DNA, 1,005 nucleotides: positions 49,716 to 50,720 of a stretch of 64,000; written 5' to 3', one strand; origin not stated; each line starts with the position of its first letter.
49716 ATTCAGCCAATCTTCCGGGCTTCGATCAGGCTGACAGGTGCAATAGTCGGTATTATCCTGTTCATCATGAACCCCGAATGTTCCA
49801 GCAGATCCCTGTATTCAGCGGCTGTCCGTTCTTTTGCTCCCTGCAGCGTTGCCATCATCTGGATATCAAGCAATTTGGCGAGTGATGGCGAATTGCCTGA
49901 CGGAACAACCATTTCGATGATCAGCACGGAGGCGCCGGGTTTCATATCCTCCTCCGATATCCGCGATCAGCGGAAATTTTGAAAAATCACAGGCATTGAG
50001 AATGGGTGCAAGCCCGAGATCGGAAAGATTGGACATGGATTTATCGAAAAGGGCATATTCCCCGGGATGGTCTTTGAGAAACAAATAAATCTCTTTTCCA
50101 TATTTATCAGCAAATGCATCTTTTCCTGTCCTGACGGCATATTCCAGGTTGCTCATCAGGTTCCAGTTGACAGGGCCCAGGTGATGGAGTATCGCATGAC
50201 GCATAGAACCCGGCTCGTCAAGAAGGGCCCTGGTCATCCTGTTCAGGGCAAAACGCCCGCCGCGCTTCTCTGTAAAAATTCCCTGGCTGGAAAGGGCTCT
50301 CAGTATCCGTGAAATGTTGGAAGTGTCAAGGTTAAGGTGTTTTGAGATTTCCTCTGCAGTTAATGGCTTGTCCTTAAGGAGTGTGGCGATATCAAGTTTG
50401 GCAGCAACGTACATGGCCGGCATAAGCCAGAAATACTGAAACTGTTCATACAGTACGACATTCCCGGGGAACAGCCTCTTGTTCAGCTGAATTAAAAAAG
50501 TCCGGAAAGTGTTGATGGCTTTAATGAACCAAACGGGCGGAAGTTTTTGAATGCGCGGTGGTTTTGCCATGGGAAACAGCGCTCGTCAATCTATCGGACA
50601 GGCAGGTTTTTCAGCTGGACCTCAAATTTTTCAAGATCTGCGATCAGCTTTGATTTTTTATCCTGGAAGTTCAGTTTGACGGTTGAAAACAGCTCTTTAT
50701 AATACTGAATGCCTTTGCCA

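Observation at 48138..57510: Unclassified biosynthetic-looking gene cluster: hot-dog dehydratase, HADH-like, CxxCH protein, GT2-DUF2062, B12-radical SAM, two unknowns, O-MT remnant, PaaK-like ligase, with no KS or ACP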

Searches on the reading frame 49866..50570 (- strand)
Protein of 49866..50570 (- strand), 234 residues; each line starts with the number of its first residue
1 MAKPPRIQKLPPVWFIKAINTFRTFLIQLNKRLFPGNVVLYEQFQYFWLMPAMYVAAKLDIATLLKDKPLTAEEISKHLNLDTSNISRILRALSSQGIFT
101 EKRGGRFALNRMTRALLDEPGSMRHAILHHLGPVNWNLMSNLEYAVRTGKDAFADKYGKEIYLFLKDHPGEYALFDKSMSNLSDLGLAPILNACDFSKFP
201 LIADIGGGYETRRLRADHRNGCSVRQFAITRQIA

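Call 4: search_protein_families(library=pfam, proteins=[window:49866-50570:-], max_evalue=0.01)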
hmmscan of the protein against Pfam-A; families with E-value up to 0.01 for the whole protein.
window:49866-50570:- (234 aa): 15 families
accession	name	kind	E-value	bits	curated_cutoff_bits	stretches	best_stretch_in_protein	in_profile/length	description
PF08100.18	Dimerisation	-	8.2e-13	48.4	25.6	1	40-117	9-91/93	O-methyltransferase dimerisation domain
PF00891.24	Methyltransf_2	-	1.5e-07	31.4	22.3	1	141-209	3-73/210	O-methyltransferase domain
PF01978.25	TrmB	-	1.8e-06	28.2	25.6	1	63-104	16-57/68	Sugar-specific transcriptional regulator TrmB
PF01022.26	HTH_5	-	2.7e-06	27.6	22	1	58-98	4-44/47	Bacterial regulatory protein, arsR family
PF21476.4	PF0610-like_N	-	4.1e-05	24.2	33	1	61-92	6-37/50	PF0610-like, N-terminal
PF02082.26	Rrf2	-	0.00011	22.8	30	1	58-109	12-65/132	Iron-dependent Transcriptional regulator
PF13545.12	HTH_Crp_2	-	0.00012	22.4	27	1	69-109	22-61/70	Crp-like helix-turn-helix domain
PF13412.12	HTH_24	-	0.00035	20.5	21.9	1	62-98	10-46/48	Winged helix-turn-helix DNA-binding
PF01047.28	MarR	-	0.00047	20.4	24.6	1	64-97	12-45/59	MarR family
PF09339.16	HTH_IclR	-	0.0012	19.1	22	1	67-98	16-47/52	IclR helix-turn-helix domain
PF12802.13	MarR_2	-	0.0018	18.9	27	1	65-97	14-48/61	MarR family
PF08279.18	HTH_11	-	0.0021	18.3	25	1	60-100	4-46/55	HTH domain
PF25213.1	HVO_A0261_N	-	0.0022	18.3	35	1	56-118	11-72/86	HVO_A0261 N-terminal domain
PF13463.12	HTH_27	-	0.0037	18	22.2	1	67-103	16-52/68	Winged helix DNA-binding domain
PF12840.13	HTH_20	-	0.0059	17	27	0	60-98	8-47/51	Helix-turn-helix domain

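Call 5: search_protein_families(library=ncbifam, proteins=[window:49866-50570:-], max_evalue=0.01)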
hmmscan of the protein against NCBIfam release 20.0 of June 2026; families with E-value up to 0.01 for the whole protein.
window:49866-50570:- (234 aa): 5 families
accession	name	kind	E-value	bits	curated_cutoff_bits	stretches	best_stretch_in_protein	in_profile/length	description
NF033788.1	HTH_metalloreg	subfamily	2.2e-07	30.6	55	1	57-113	12-69/77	metalloregulator ArsR/SmtB family transcription factor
NF033789.1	repress_SdpR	subfamily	2.2e-06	27.5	100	1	58-119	10-71/79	autorepressor SdpR family transcription factor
NF053606.1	Sta1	subfamily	0.00011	22.3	80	1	62-102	27-67/100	Sta1 family transcriptional regulator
TIGR02944.1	suf_reg_Xantho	equivalog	0.0064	16.9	110.65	0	60-106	16-64/130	SUF system Fe-S cluster assembly regulator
NF040939.2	trans_reg_lrs14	equivalog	0.0088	16.1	90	0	63-102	29-69/103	Lrs14 family HTH-type transcriptional regulator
